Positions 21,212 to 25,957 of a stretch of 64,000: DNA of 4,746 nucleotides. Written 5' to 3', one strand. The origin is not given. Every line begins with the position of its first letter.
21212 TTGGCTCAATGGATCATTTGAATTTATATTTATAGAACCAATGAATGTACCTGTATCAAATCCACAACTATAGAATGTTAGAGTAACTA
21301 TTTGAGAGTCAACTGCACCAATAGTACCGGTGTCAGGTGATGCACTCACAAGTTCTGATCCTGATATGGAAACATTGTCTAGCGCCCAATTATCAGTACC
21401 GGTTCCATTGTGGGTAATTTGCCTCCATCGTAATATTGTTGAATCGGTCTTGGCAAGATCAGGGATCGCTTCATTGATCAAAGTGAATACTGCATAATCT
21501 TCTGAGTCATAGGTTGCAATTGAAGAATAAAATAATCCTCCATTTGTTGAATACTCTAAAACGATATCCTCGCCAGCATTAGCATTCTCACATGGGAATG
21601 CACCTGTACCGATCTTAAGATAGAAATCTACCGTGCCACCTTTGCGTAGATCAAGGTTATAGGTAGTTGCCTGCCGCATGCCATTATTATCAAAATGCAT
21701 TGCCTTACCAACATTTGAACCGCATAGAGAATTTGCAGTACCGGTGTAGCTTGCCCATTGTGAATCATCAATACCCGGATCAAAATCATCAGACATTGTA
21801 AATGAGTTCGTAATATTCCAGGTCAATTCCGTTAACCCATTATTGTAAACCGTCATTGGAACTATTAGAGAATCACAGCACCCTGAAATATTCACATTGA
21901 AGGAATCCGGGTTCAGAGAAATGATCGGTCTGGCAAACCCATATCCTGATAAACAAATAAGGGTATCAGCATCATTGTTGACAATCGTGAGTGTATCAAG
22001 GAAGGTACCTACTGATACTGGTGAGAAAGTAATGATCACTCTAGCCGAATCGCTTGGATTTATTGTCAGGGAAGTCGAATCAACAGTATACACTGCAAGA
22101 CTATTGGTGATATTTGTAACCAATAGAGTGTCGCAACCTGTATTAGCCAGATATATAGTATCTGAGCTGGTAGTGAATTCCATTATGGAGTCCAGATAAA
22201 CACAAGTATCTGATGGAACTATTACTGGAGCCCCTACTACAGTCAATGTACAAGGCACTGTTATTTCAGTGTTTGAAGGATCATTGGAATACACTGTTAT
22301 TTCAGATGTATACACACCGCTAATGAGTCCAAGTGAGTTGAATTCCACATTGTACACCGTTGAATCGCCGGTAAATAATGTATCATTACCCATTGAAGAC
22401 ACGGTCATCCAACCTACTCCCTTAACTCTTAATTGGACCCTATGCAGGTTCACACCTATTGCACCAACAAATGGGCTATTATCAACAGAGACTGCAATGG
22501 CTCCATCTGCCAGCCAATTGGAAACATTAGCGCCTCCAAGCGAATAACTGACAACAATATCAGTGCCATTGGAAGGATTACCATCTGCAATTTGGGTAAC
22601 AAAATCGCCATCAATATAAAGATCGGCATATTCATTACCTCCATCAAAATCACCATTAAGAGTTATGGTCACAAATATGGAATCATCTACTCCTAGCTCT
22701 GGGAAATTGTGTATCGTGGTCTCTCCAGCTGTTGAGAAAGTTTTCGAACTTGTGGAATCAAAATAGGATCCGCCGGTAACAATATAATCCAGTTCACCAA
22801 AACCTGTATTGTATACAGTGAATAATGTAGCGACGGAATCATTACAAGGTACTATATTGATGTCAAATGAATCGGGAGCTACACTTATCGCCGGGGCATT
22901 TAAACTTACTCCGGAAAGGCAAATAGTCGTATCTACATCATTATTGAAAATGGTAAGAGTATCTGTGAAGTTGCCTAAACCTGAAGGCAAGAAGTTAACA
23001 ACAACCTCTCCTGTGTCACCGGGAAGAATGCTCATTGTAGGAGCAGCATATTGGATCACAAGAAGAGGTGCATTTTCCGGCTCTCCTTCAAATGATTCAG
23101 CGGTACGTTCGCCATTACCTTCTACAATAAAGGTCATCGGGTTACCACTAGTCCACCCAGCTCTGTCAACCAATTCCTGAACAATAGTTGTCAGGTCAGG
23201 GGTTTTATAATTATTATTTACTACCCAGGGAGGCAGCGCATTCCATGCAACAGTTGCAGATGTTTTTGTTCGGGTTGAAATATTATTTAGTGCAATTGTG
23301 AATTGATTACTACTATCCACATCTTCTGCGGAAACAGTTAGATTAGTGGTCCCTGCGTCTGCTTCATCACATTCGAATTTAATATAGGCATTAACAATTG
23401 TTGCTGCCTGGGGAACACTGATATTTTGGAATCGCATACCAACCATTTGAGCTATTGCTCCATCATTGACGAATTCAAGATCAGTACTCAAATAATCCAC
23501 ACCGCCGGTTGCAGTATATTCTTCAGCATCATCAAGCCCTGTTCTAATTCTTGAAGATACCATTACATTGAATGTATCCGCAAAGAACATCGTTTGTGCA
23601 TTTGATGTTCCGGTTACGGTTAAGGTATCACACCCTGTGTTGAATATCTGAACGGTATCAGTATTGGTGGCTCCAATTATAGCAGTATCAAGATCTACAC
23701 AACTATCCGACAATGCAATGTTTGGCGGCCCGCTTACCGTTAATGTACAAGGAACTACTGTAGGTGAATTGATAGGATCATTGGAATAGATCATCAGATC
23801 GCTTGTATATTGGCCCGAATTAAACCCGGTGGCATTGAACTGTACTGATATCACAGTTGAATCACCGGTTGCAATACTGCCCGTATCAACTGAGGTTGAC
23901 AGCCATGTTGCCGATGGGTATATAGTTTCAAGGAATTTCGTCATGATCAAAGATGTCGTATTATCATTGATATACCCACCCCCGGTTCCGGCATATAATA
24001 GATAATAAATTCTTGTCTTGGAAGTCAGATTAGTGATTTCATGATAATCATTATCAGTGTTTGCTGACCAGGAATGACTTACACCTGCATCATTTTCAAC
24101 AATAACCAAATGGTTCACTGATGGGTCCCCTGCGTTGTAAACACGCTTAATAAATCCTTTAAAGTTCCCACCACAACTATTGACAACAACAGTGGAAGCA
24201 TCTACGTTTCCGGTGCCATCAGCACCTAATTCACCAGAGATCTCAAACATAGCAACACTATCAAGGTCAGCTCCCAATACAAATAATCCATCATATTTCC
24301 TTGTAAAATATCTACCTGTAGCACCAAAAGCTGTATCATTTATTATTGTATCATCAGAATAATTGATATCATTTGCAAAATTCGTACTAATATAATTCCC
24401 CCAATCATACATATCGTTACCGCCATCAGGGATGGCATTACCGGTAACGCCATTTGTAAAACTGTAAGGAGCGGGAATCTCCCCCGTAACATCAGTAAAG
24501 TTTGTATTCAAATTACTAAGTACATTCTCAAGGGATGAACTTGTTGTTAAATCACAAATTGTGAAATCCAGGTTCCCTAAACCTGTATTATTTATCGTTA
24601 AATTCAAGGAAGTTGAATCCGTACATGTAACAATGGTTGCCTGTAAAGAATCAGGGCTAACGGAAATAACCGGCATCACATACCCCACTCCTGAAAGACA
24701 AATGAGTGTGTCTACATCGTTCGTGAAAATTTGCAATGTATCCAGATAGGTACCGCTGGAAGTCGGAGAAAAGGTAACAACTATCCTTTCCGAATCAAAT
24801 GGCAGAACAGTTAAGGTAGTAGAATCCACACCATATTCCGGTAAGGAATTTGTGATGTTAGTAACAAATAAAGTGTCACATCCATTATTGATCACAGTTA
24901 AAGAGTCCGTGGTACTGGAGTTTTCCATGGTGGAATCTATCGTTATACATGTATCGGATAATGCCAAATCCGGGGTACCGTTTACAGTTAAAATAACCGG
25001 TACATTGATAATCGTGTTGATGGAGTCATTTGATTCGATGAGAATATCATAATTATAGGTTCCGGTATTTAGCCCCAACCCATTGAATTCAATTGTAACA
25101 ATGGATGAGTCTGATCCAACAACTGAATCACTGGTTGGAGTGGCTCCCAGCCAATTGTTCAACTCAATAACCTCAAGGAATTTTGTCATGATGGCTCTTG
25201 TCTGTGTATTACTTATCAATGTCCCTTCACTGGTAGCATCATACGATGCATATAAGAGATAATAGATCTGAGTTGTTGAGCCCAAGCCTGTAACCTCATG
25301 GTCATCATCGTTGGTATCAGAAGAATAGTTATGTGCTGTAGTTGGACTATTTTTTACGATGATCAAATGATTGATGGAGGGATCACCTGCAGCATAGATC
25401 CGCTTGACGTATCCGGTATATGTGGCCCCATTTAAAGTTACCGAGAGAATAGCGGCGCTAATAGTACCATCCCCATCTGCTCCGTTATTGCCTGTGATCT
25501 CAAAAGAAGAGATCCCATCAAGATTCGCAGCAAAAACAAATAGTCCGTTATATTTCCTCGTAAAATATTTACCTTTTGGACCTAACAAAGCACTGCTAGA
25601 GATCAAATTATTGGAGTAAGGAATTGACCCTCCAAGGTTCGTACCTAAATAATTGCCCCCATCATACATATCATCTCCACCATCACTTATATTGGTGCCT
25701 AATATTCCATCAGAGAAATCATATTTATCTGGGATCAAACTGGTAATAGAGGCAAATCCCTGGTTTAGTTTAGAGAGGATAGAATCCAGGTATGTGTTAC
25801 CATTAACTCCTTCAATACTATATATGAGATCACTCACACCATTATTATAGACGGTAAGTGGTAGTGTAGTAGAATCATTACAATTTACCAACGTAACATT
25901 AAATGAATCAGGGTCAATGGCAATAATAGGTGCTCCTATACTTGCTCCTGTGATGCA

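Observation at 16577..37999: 21.4-kb gene: a 17-unit beta-sandwich-like stalk whose same loop is repeatedly used to host nested foreign domains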

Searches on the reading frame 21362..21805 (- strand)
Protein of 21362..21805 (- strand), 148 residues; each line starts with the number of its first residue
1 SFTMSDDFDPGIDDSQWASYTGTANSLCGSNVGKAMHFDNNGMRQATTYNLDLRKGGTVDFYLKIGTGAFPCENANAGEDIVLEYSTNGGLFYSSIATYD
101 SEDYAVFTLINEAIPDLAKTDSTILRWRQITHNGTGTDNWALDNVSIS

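Call 11: search_protein_families(library=pfam, proteins=[window:21362-21805:-], max_evalue=1)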
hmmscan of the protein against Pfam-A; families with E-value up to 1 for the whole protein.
window:21362-21805:- (148 aa): 2 families
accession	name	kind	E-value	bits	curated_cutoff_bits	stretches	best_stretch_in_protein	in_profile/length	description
PF21471.3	Reelin_subrepeat-B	-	9.8e-32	109.8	27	1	22-148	2-127/127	Reelin subrepeat B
PF21421.2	ATR1_WY-dom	-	0.098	13.4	27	1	91-109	60-78/101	Avirulence protein ATR1, WY-domain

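Call 12: search_protein_families(library=ncbifam, proteins=[window:21362-21805:-], max_evalue=1)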
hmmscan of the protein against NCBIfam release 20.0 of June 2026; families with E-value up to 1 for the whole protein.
window:21362-21805:- (148 aa): 0 families

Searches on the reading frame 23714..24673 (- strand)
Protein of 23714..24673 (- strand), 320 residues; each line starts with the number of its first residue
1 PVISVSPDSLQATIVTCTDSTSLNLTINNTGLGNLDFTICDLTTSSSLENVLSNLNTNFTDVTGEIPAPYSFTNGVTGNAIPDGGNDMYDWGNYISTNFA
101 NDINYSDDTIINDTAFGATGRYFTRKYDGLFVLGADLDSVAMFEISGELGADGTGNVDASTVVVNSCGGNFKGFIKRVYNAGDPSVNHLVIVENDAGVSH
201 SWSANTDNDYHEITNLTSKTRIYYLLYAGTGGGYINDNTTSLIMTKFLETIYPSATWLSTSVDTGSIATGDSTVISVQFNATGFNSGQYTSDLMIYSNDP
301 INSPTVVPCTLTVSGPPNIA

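Call 54: predict_structure(alignment_id=A5)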
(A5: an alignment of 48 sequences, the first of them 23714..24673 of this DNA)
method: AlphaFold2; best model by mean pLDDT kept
length: 320 residues; sequences in the alignment: 48
mean_pLDDT: 93.5   pTM: 0.88
mean pLDDT of the five models: 93.5, 93.3, 93.2, 92.7, 92.7
residues with pLDDT >= 90: 265; 70-90: 47; 50-70: 8; < 50: 0
segments of 3 or more residues with pLDDT < 50: none
pLDDT, mean of each block of 10 residues (from residue 1): 95 90 97 94 80 96 97 92 79 97 98 98 97 98 97 95 91 97 93 93 97 96 97 96 97 92 96 97 91 90 91 77
secondary structure, 60 per line:
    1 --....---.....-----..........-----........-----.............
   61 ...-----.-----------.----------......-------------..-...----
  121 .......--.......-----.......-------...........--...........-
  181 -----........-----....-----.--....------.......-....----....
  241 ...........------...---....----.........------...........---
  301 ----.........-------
elements in order: E3-6 E10-14 E20-29 E35-42 H48-63 E92-97 E121-127 E130-136 E142-148 E156-166 E169-179 E186-193 E199-202 E211-214 E221-227 H237-251 E258-260 E264-267 E272-280 E287-297 E305-313

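Call 62: search_protein_families(library=pfam, alignment_id=A5, max_evalue=0.01)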
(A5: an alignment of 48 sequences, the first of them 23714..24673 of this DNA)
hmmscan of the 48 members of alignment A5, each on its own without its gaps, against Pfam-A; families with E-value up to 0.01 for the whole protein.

A. member 1, window:23714-24673:- (320 aa): 2 families
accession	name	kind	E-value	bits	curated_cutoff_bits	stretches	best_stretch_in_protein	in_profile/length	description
PF22544.2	HYDIN_VesB_CFA65-like_Ig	-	2.6e-06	28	25.5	1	258-304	49-91/100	HYDIN/CFA65/VesB-like, Ig-like domain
PF07610.17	DUF1573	-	0.0036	17.7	26.1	1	258-304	45-89/98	Protein of unknown function (DUF1573)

B. families by the number of members that match (of 48 scanned): 17 families
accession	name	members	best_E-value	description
PF22544.2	HYDIN_VesB_CFA65-like_Ig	9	5.3e-09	HYDIN/CFA65/VesB-like, Ig-like domain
PF19190.6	BACON_2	5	7.3e-05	Viral BACON domain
PF24507.1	Ig_CFAP65_4th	2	0.00025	CFAP65, fourth Ig-like domain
PF07610.17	DUF1573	2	0.00079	Protein of unknown function (DUF1573)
PF00082.27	Peptidase_S8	1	2e-19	Subtilase family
PF19081.6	Ig_7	1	3.5e-12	Ig-like domain CHU_C associated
PF18962.6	Por_Secre_tail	1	7.1e-09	Secretion system C-terminal sorting domain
PF23861.1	Ribophorin_II_2nd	1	9.3e-05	Ribophorin II second domain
PF23755.1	Ig-like_IP5PC_F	1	0.00054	IP5P C-F Ig-like domain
PF13860.13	FlgD_ig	1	0.00063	FlgD Ig-like domain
PF01549.29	ShK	1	0.0012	ShK domain-like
PF15780.11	ASH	1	0.0013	Abnormal spindle-like microcephaly-assoc'd, ASPM-SPD-2-Hydin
PF06280.18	fn3_5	1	0.0014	Fn3-like domain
PF25248.1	Ig_CFAP65_8th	1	0.0022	CFAP65, eight Ig-like domain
PF02368.24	Big_2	1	0.0024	Bacterial Ig-like domain (group 2)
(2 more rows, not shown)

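Call 72: fold_search(model_id=the predicted structure, library=pdb)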
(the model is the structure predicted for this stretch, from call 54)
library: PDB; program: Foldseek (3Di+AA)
matches with E <= 10: 1345; with E <= 0.001: 17
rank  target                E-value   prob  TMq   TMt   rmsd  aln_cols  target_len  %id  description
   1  9ijj_O                3.3e-06  0.85  0.17  0.04  47.8       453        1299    8  In situ structure of the central apparatus in mouse sperm axoneme. (released 2025-06-04)
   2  7sqc_O0               1.7e-05  0.80  0.16  0.05  37.8       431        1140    8  Ciliary C1 central pair apparatus isolated from Chlamydomonas reinhardtii (released 2022-04-13)
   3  7som_D                2.4e-05  0.63  0.15  0.03  45.5       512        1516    7  Ciliary C2 central pair apparatus isolated from Chlamydomonas reinhardtii (released 2022-04-13)
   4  7sqc_F1               3.9e-05  0.60  0.16  0.11  37.4       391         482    9  Ciliary C1 central pair apparatus isolated from Chlamydomonas reinhardtii (released 2022-04-13)
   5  6x5v_A                4.5e-05  0.47  0.15  0.11  20.1       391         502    9  Peptide-bound structure of Marinomonas primoryensis peptide-binding domain (released 2021-09-01)
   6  7sqc_T0               5.4e-05  0.57  0.17  0.11  50.2       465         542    7  Ciliary C1 central pair apparatus isolated from Chlamydomonas reinhardtii (released 2022-04-13)
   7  7sqc_T3               7.4e-05  0.57  0.16  0.17  38.5       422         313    8  Ciliary C1 central pair apparatus isolated from Chlamydomonas reinhardtii (released 2022-04-13)
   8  7sqc_F0               8.3e-05  0.51  0.16  0.16  39.9       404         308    9  Ciliary C1 central pair apparatus isolated from Chlamydomonas reinhardtii (released 2022-04-13)
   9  7sqc_T1               1.0e-04  0.47  0.16  0.09  39.0       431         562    8  Ciliary C1 central pair apparatus isolated from Chlamydomonas reinhardtii (released 2022-04-13)
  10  9ijj_C                1.4e-04  0.66  0.14  0.06  28.1       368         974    8  In situ structure of the central apparatus in mouse sperm axoneme. (released 2025-06-04)
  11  7sqc_T2               1.5e-04  0.51  0.16  0.09  39.3       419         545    8  Ciliary C1 central pair apparatus isolated from Chlamydomonas reinhardtii (released 2022-04-13)
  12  9y9w_A                1.9e-04  0.35  0.15  0.15  21.0       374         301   10  Vibrio cholerae protein FrhA peptid-binding domain and adjacent split domain (S1127-F1439) in complex with peptide AGW (released 2025-12-03)
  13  7sqc_2A               2.3e-04  0.51  0.17  0.08  54.7       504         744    6  Ciliary C1 central pair apparatus isolated from Chlamydomonas reinhardtii (released 2022-04-13)
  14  9ijj_L                3.6e-04  0.85  0.17  0.23  29.9       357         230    8  In situ structure of the central apparatus in mouse sperm axoneme. (released 2025-06-04)
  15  9ijj_E                4.1e-04  0.51  0.14  0.10  28.1       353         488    9  In situ structure of the central apparatus in mouse sperm axoneme. (released 2025-06-04)
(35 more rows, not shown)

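Call 92: search_solved_structures(query=A5, max_evalue=1)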
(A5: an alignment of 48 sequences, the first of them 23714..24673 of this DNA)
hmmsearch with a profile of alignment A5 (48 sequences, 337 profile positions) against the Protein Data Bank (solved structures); distinct sequences matched with E-value up to 1: 5.
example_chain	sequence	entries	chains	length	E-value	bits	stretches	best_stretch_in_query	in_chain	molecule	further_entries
6qld_I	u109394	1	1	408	0.43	13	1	94-141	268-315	Inner kinetochore subunit CTF3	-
6qle_I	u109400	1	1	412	0.46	12.9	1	94-141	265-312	Central kinetochore subunit CTF3,Inner kinetochore subunit CTF3,Central kinetochore subuni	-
10dq_I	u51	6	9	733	0.87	12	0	95-141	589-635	Inner kinetochore subunit CTF3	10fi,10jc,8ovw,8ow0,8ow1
6oua_I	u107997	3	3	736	0.87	12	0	95-141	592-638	Inner kinetochore subunit CTF3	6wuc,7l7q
6nuw_H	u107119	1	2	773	0.94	11.9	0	95-141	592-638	Inner kinetochore subunit CTF3,Inner kinetochore subunit CTF3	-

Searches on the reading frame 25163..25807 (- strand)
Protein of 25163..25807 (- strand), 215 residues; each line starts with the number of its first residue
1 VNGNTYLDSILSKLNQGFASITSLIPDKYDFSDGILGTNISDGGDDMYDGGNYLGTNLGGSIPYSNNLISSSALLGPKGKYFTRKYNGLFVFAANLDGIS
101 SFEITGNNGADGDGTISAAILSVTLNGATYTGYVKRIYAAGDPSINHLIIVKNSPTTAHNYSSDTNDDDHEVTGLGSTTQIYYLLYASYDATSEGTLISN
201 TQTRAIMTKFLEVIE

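Call 11: search_protein_families(library=pfam, proteins=[window:25163-25807:-], max_evalue=1)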
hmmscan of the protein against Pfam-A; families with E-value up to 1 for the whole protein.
window:25163-25807:- (215 aa): 0 families

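Call 12: search_protein_families(library=ncbifam, proteins=[window:25163-25807:-], max_evalue=1)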
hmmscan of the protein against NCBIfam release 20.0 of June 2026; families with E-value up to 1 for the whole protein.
window:25163-25807:- (215 aa): 0 families

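Call 19: search_solved_structures(query=A2, max_evalue=1)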
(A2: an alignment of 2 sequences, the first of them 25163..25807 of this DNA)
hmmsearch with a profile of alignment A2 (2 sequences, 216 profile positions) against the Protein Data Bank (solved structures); distinct sequences matched with E-value up to 1: 1.
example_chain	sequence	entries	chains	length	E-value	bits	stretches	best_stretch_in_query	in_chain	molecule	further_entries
3f14_A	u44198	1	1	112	0.15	15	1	34-92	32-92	uncharacterized NTF2-like protein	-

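Call 25: find_homologous_proteins(query=A2, max_evalue=0.001)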
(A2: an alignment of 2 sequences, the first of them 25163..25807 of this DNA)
Query A2 (2 sequences) (215 aa, profile of the alignment): 49 proteins with E <= 0.001 among 1810 candidates.
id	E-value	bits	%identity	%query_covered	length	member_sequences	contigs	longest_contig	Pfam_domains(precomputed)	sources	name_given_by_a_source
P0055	3.1e-73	264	48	98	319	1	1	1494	-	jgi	jgi:hypothetical protein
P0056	2.0e-70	255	49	97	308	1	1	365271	-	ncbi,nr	ncbi:MAG: hypothetical protein U5L96_05465 [Owenweeksia sp.]|nr:hypothetical protein [Owenweeksia sp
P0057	1.2e-69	252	53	95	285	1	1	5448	-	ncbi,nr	ncbi:MAG: hypothetical protein JXB17_05785, partial [Bacteroidales bacterium]|nr:hypothetical protei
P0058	1.4e-66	242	51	97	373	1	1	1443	PF22544.3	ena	-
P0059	9.6e-65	236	48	97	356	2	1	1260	PF19081.7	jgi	jgi:hypothetical protein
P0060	9.1e-61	223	48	94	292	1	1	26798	-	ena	-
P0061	1.7e-60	222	53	82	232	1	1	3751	-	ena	-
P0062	7.0e-59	217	50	83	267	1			-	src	-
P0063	3.4e-58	215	57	72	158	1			-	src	-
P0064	7.5e-58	214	49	98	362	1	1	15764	-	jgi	jgi:hypothetical protein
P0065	8.4e-53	197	52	79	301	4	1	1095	PF22544.3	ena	-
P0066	2.4e-52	196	57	71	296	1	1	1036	PF22544.3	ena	-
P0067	4.8e-52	195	43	94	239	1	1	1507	-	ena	-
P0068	8.0e-52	194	49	77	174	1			-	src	-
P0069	2.4e-48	183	52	68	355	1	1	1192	-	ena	-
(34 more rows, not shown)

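Call 30: find_encoding_contigs(protein=P0056, flank=10000, max_places=3)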
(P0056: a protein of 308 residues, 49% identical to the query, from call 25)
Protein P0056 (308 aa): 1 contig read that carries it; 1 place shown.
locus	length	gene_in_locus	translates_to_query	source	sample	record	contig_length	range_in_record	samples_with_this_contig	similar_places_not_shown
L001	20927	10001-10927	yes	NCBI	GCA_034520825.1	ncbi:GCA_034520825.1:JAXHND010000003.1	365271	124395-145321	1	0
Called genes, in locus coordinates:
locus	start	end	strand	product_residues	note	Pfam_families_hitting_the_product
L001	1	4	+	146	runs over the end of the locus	-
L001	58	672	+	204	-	-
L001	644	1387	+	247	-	PF18962:Por_Secre_tail (weak)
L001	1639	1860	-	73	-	-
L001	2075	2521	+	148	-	PF00582:Usp (weak)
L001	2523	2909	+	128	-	PF00916:Sulfate_transp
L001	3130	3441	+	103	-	-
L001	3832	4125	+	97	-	-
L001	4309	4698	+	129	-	-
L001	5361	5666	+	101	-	-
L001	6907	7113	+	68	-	-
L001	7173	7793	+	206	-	PF00801:PKD (weak), PF18911:PKD_4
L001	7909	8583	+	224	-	-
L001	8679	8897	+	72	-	-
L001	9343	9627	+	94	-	-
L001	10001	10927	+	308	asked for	-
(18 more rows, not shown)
